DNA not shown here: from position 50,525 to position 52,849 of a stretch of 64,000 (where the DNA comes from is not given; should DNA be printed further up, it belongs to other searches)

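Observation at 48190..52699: apt-mtnP-mtnA translationally coupled to a class II aldolase::SDR fusion: candidate single-polypeptide end of a DHAP-shunt-like SAM by-product salvage route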

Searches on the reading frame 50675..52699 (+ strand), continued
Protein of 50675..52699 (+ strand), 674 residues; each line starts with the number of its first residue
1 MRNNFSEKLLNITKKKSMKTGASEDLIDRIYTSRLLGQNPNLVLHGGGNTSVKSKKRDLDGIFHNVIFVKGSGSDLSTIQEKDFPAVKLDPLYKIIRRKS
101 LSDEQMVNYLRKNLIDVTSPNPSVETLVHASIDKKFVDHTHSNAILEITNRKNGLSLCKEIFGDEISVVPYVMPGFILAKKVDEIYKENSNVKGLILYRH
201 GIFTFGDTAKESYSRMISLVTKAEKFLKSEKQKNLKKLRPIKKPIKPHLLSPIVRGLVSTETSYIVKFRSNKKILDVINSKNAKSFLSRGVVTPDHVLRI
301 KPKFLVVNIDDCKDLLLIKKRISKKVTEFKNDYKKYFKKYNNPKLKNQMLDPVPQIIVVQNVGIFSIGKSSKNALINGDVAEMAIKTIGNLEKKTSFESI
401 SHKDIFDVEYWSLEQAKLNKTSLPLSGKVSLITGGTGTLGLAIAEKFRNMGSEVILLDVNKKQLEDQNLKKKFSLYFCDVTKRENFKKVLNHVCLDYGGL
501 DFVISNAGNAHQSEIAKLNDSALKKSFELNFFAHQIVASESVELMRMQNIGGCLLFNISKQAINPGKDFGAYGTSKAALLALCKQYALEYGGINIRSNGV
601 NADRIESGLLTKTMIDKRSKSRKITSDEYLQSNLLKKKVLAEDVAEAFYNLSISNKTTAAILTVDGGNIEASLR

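Call 30: search_protein_families(library=pfam, proteins=[L086:1560-2927:-, L086:3059-3922:-, L086:4800-5936:-, L086:5933-7093:-, L086:7714-8931:+, L086:11435-12460:+, L086:12491-13540:-, L086:13537-15054:-, L086:15139-16473:+, L086:16470-17564:+], max_evalue=0.00001)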
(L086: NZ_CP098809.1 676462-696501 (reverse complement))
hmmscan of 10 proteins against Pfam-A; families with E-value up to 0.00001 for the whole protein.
L086:1560-2927:- (455 aa): 1 family
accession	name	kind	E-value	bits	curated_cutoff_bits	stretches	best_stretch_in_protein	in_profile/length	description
PF13416.11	SBP_bac_8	-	5.5e-19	69.5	27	1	71-376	5-265/279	Bacterial extracellular solute-binding protein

L086:3059-3922:- (287 aa): 0 families

L086:4800-5936:- (378 aa): 2 families
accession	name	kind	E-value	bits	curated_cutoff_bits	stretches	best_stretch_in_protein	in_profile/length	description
PF13416.11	SBP_bac_8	-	7.2e-12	46.1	27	1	27-310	7-269/279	Bacterial extracellular solute-binding protein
PF01547.30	SBP_bac_1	-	1.8e-07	31.9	26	0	24-148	16-146/307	Bacterial extracellular solute-binding protein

L086:5933-7093:- (386 aa): 1 family
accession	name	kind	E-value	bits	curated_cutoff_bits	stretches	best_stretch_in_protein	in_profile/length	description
PF02515.22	CoA_transf_3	-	4.1e-100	335.9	23.3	1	9-377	1-366/366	CoA-transferase family III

L086:7714-8931:+ (405 aa): 1 family
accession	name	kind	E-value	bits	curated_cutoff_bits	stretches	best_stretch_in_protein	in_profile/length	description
PF04198.19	Sugar-bind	-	1.4e-47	162.5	27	1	144-389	9-256/257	Putative sugar-binding domain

L086:11435-12460:+ (341 aa): 0 families

L086:12491-13540:- (349 aa): 1 family
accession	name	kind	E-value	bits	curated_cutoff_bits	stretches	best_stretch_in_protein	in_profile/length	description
PF02653.21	BPD_transp_2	-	2.8e-38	132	26.8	1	54-337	2-269/269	Branched-chain amino acid transport system / permease component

L086:13537-15054:- (505 aa): 5 families
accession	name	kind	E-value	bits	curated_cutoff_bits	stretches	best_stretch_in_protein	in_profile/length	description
PF00005.33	ABC_tran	-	1.4e-47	162.2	25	2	22-175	1-137/137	ABC transporter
PF13304.12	AAA_21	-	4.7e-12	47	27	0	34-53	1-20/304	AAA domain, putative AbiEii toxin, Type IV TA system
PF13401.12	AAA_22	-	9.1e-07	29.7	27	0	33-193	6-109/130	AAA domain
PF03193.22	RsgA_GTPase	-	4e-06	27.2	30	0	32-57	106-131/174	RsgA GTPase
PF13191.12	AAA_16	-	8.4e-06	26.8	32.6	0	282-309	21-51/167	AAA ATPase domain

L086:15139-16473:+ (444 aa): 1 family
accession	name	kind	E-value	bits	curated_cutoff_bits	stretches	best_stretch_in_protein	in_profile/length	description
PF01636.29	APH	-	7.3e-25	88.5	23.2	1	58-296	2-215/239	Phosphotransferase enzyme family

L086:16470-17564:+ (364 aa): 1 family
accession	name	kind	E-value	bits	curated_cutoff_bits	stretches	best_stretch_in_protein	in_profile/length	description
PF01008.23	IF-2B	-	2.2e-64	217.8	22.4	1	52-351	2-280/280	Initiation factor 2 subunit family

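Call 31: search_protein_families(library=ncbifam, proteins=[L086:15139-16473:+, L086:16470-17564:+, L086:17569-18504:+, L086:18507-19508:+, L086:11396-12454:-, L086:8941-11043:+, L086:7714-8931:+], max_evalue=1e-10)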
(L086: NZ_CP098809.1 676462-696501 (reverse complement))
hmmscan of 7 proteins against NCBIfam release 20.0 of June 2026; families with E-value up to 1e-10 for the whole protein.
L086:15139-16473:+ (444 aa): 1 family
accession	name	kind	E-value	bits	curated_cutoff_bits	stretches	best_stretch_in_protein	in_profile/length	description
TIGR01767.2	MTRK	equivalog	3e-147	490.9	275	1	28-435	2-400/401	S-methyl-5-thioribose kinase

L086:16470-17564:+ (364 aa): 7 families
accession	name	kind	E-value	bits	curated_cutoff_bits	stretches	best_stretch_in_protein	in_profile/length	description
NF004326.0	PRK05720.1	subfamily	5e-149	495.9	271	1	2-363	5-355/358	s-methyl-5-thioribose-1-phosphate isomerase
TIGR00512.1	salvage_mtnA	equivalog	1e-132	442.2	279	1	11-350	3-334/335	S-methyl-5-thioribose-1-phosphate isomerase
TIGR00524.1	eIF-2B_rel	subfamily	1.4e-93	313.4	185.85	1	38-351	2-303/303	S-methyl-5-thioribose-1-phosphate isomerase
NF004700.0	PRK06036.1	equivalog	5.8e-83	278.7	528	1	9-351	2-330/339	S-methyl-5-thioribose-1-phosphate isomerase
NF004436.0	PRK05772.1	equivalog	3.8e-74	250.1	521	1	18-351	24-351/363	S-methyl-5-thioribose-1-phosphate isomerase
TIGR00511.1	ribulose_e2b2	equivalog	3.8e-45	154.4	314.1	1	40-352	2-289/301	ribose 1,5-bisphosphate isomerase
NF006210.0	PRK08335.1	equivalog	3.5e-18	65.8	339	1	183-297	128-237/275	translation initiation factor IF-2B subunit alpha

L086:17569-18504:+ (311 aa): 4 families
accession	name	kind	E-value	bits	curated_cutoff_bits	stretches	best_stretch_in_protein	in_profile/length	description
NF004559.0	PRK05899.2-5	equivalog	4.6e-42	144.1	488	1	84-286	66-269/627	transketolase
NF004556.0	PRK05899.2-2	equivalog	4.3e-30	104.6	575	1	86-308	66-283/639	transketolase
NF004558.0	PRK05899.2-4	equivalog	1e-14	53.9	788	1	90-251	57-226/651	transketolase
TIGR00232.1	tktlase_bact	equivalog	3.4e-13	48.8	682.25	1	90-263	54-241/654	transketolase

L086:18507-19508:+ (333 aa): 7 families
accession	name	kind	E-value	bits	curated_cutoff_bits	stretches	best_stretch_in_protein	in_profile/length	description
NF004559.0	PRK05899.2-5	equivalog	1.7e-57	195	488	1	8-306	323-625/627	transketolase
TIGR00204.1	dxs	equivalog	1.2e-50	172.8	465.95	1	9-303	316-613/616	1-deoxy-D-xylulose-5-phosphate synthase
NF003933.0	PRK05444.2-2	equivalog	5.6e-38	130.8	395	1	13-303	303-603/606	1-deoxy-D-xylulose-5-phosphate synthase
NF004556.0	PRK05899.2-2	equivalog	3.3e-33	114.8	575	1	20-304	345-637/639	transketolase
NF008968.0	PRK12315.1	subfamily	2e-32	112.2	510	1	19-304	295-580/582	1-deoxy-D-xylulose-5-phosphate synthase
TIGR00232.1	tktlase_bact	equivalog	2.9e-13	49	682.25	1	11-225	357-581/654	transketolase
NF006667.0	PRK09212.1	subfamily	3.8e-11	42.5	321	0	173-263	190-280/327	pyruvate dehydrogenase complex E1 component subunit beta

L086:11396-12454:- (352 aa): 2 families
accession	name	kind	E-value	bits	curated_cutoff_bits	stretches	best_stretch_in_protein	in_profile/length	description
NF007936.0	PRK10653.1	equivalog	1.2e-12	47.7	337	1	46-315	28-293/295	ribose ABC transporter substrate-binding protein RbsB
NF007254.0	PRK09701.1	equivalog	1.7e-11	43.9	335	0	216-294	206-282/311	D-allose transporter substrate-binding protein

L086:8941-11043:+ (700 aa): 165 families (the best 25 are shown)
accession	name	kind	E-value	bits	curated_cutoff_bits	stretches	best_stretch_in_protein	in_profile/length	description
NF006192.0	PRK08324.1-6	equivalog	0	1155.6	639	1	17-700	1-685/685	bifunctional aldolase/short-chain dehydrogenase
NF006195.0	PRK08324.2-3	equivalog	9.9e-258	856.8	931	1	17-700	1-678/678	bifunctional aldolase/short-chain dehydrogenase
NF006193.0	PRK08324.2-1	subfamily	7.9e-251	834.1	1213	1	17-700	1-705/705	bifunctional aldolase/short-chain dehydrogenase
NF006196.0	PRK08324.2-4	equivalog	8.7e-167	556.4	831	1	35-694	10-653/657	bifunctional aldolase/short-chain dehydrogenase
NF006194.0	PRK08324.2-2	equivalog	1.6e-165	552.6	686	1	17-699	1-702/703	bifunctional aldolase/short-chain dehydrogenase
TIGR02632.1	RhaD_aldol-ADH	equivalog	2.2e-145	485.7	567.75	1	47-700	6-676/676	bifunctional rhamnulose-1-phosphate aldolase/short-chain dehydrogenase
NF006190.0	PRK08324.1-4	equivalog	5.9e-145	484.1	1014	1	35-700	11-689/689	bifunctional aldolase/short-chain dehydrogenase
NF006189.0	PRK08324.1-3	equivalog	6.2e-131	438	634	1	44-700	27-701/701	bifunctional rhamnulose-1-phosphate aldolase/short-chain dehydrogenase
NF006191.0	PRK08324.1-5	equivalog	5.1e-118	395.4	1240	1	35-699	21-705/706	bifunctional aldolase/short-chain dehydrogenase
NF006188.0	PRK08324.1-1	equivalog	6.4e-105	351.9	1152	1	50-700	15-679/679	bifunctional aldolase/short-chain dehydrogenase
NF006197.0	PRK08324.2-5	equivalog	3.1e-95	319.8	627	2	39-246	14-223/583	bifunctional aldolase/short-chain dehydrogenase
NF005559.1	PRK07231.1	subfamily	1.5e-39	136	215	1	449-694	2-247/249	glucose 1-dehydrogenase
NF004791.0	PRK06138.1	equivalog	2.1e-33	115.7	312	1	450-696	4-251/252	SDR family oxidoreductase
NF005893.0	PRK07856.1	equivalog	7.1e-32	110.7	255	1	449-634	7-185/255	SDR family oxidoreductase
NF005067.0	PRK06484.1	equivalog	2.8e-29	102.1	713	1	451-694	9-251/524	short chain dehydrogenase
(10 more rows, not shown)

L086:7714-8931:+ (405 aa): 2 families
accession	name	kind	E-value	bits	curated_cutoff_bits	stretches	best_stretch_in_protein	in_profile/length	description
NF053881.1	TransRegDeoRBac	equivalog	9.6e-47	159.7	420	1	87-389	7-310/311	DNA-binding transcriptional repressor DeoR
NF011947.0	PRK15418.1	equivalog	1.6e-28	99.8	486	1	87-390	17-316/319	transcriptional regulator LsrR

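Call 33: search_dna_similar(query=window:50675-52699:+, collection=plasmids, mode=protein, max_rows=40, rows=best, max_evalue=1e-60)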
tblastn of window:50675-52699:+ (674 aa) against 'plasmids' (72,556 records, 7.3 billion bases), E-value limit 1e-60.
Records with a match: 254; places in all: 269; records where one place covers at least 80% of the query: 248.
Best place of each record, by identity: <60% 254.
By first word of the organism name: Rhizobium 169; Ensifer 15; Shinella 12; Sinorhizobium 8; Aminobacter 8; Paracoccus 7; Deinococcus 5; Phyllobacterium 4; Agrobacterium 3; Ruegeria 2; and 20 more.
By predicted mobility (MOB-suite, as given by PLSDB): non-mobilizable 176; conjugative 40; mobilizable 38.
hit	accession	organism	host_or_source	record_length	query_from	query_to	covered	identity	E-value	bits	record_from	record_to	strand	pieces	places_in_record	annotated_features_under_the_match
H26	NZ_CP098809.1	Ensifer adhaerens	whole organism,soil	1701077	1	674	100%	44.7%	4e-170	546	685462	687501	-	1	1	none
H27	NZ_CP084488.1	Ensifer adhaerens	cellculture,soil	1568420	1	674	100%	44.7%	5e-170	546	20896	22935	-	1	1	none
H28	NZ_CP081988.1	Shinella oryzae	cell culture,rhizosphere soil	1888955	1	674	100%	44.7%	1e-166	536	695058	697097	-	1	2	none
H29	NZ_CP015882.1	Ensifer adhaerens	silty clay loam soil (pH 6.1)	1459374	1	674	100%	44.6%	4e-171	550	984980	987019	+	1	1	none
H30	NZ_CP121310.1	Ensifer adhaerens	bacterial colony,soil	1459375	1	674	100%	44.6%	4e-171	550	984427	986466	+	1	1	none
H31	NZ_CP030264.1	Ensifer adhaerens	Zea mays,whole organism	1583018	1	674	100%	44.6%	6e-171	549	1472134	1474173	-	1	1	none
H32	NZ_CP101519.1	Ensifer adhaerens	cell cuture,rhizosphere soil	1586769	1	674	100%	44.4%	3e-170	547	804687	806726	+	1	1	none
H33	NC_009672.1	Brucella anthropi ATCC 49188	-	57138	1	674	100%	44.3%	2e-168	542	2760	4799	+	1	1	bifunctional aldolase/short-chain dehydrogenase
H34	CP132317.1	Shinella sumterensis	Homo sapiens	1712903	1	674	100%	44.3%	7e-167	537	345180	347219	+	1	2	bifunctional aldolase/short-chain dehydrogenase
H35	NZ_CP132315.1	Shinella oryzae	Homo sapiens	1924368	1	674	100%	44.2%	1e-167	539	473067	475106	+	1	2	none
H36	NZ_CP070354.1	Ensifer sp. PDNC004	cell culture,Plastic debris in ...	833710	1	674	100%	44.0%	2e-166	536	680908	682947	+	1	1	bifunctional aldolase/short-chain dehydrogenase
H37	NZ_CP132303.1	Shinella sumterensis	Homo sapiens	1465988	1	674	100%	44.0%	5e-166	535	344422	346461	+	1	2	none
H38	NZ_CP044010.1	Rhizobium sp. BG6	Prosopis cineraria,pure bacterial ...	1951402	1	674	100%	44.0%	9e-166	534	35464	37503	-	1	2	none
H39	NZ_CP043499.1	Rhizobium grahamii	Prosopis cineraria,pure bacterial ...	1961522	1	674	100%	44.0%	9e-166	534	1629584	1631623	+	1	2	none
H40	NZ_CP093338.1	Shinella sp. H4-D48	whole organism,grassland soil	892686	21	674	97%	45.3%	7e-167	537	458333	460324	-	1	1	bifunctional aldolase/short-chain dehydrogenase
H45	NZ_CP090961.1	Mariluticola halotolerans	sea sediment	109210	1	674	100%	43.6%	1e-164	531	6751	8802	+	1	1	bifunctional aldolase/short-chain dehydrogenase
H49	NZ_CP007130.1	Gemmatirosa kalamazoonensis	-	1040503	25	674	96%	44.3%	5e-168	540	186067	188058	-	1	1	record has no annotation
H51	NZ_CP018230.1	Rhizobium leguminosarum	Vavilovia formosa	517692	9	674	99%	42.1%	3e-160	518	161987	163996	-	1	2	bifunctional aldolase/short-chain dehydrogenase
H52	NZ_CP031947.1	Ruegeria sp. AD91A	-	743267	22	674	97%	42.8%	2e-145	476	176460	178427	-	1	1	bifunctional aldolase/short-chain dehydrogenase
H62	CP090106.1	Sinorhizobium meliloti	Medicago,Cell culture,Plant nodule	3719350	1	673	100%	41.1%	1e-162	525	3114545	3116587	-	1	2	bifunctional aldolase/short-chain dehydrogenase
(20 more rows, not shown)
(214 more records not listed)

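Call 34: get_annotated_region(hit=H33, flank=9000)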
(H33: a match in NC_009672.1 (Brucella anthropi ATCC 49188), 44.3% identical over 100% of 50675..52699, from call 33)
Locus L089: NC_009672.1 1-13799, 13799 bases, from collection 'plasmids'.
description: Brucella anthropi ATCC 49188 plasmid pOANT04, complete sequence
organism: Brucella anthropi ATCC 49188 (NCBI taxid 439375)
taxonomy: Bacteria; Pseudomonadota; Alphaproteobacteria; Hyphomicrobiales; Brucellaceae; Brucella; Brucella anthropi; Brucella anthropi ATCC 49188
host: -; source: -; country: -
typing (MOB-suite, as given by PLSDB): non-mobilizable
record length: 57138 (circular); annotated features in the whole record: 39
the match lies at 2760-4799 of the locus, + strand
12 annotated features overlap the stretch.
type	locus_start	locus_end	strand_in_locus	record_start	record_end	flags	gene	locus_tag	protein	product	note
CDS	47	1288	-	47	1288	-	-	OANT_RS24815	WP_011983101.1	DUF3422 domain-containing protein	-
CDS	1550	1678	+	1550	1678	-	-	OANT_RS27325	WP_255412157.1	hypothetical protein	-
CDS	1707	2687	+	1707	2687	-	-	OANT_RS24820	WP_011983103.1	sugar-binding transcriptional regulator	-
CDS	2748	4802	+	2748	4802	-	-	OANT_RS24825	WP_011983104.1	bifunctional aldolase/short-chain dehydrogenase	-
CDS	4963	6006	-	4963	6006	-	-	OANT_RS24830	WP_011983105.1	substrate-binding domain-containing protein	-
CDS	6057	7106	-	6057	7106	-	-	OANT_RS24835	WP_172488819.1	ABC transporter permease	GO:0008643 - carbohydrate transport [Evidence IEA]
CDS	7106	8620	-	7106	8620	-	-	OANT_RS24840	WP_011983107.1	sugar ABC transporter ATP-binding protein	-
CDS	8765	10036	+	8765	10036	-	mtnK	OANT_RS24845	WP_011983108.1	S-methyl-5-thioribose kinase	GO:0019509 - L-methionine salvage from methylthioadenosine [Evidence IEA]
CDS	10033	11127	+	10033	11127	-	mtnA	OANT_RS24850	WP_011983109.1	S-methyl-5-thioribose-1-phosphate isomerase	GO:0019509 - L-methionine salvage from methylthioadenosine [Evidence IEA]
CDS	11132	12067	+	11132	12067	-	-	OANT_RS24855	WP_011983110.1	transketolase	-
CDS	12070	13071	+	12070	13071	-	-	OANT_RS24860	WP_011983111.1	transketolase C-terminal domain-containing protein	-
CDS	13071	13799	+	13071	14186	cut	-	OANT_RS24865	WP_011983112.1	RuBisCO large subunit C-terminal-like domain-containing protein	-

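Call 35: get_annotated_region(hit=H52, flank=9000)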
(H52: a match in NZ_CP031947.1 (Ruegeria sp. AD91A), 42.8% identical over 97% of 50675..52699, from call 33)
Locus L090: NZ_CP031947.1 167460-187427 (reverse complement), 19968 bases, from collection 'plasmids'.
description: Ruegeria sp. AD91A plasmid unnamed1, complete sequence
organism: Ruegeria sp. AD91A (NCBI taxid 2293862)
taxonomy: Bacteria; Pseudomonadota; Alphaproteobacteria; Rhodobacterales; Roseobacteraceae; Ruegeria; Ruegeria sp. AD91A
host: -; source: -; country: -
typing (MOB-suite, as given by PLSDB): non-mobilizable
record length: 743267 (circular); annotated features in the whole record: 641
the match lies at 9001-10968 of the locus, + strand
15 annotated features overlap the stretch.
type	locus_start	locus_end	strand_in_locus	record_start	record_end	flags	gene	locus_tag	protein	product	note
CDS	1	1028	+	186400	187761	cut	-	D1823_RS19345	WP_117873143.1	formimidoylglutamate deiminase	-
CDS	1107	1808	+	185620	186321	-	-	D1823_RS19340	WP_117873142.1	GntR family transcriptional regulator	-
CDS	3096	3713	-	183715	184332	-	-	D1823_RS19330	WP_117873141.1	TetR/AcrR family transcriptional regulator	-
CDS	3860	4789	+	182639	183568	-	-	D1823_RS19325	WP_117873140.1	AEC family transporter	GO:0055085 - transmembrane transport [Evidence IEA]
CDS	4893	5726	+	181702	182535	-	fghA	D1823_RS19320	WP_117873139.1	S-formylglutathione hydrolase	GO:0046292 - formaldehyde metabolic process [Evidence IEA]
CDS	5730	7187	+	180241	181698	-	sthA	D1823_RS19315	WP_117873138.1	Si-specific NAD(P)(+) transhydrogenase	GO:0045454 - cell redox homeostasis [Evidence IEA]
CDS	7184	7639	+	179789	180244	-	-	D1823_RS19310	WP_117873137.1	YaiI/YqxD family protein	-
CDS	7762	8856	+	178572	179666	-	mtnA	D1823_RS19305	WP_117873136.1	S-methyl-5-thioribose-1-phosphate isomerase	GO:0019509 - L-methionine salvage from methylthioadenosine [Evidence IEA]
CDS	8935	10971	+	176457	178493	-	-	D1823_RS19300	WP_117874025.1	bifunctional aldolase/short-chain dehydrogenase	-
CDS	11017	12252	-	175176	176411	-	-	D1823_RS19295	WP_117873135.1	MFS transporter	GO:0055085 - transmembrane transport [Evidence IEA]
CDS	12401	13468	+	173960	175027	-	zapE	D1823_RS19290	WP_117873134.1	cell division protein ZapE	GO:0051301 - cell division [Evidence IEA]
CDS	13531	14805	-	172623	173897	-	-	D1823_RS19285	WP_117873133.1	folylpolyglutamate synthase/dihydrofolate synthase family protein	GO:0006730 - one-carbon metabolic process [Evidence IEA]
CDS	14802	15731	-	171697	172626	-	accD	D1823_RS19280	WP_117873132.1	acetyl-CoA carboxylase, carboxyltransferase subunit beta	GO:0006633 - fatty acid biosynthetic process [Evidence IEA]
CDS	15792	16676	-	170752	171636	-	-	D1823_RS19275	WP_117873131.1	CPBP family intramembrane glutamic endopeptidase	GO:0071586 - CAAX-box protein processing [Evidence IEA]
CDS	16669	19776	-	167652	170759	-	-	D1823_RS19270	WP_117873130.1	ABC transporter transmembrane domain-containing protein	GO:0055085 - transmembrane transport [Evidence IEA]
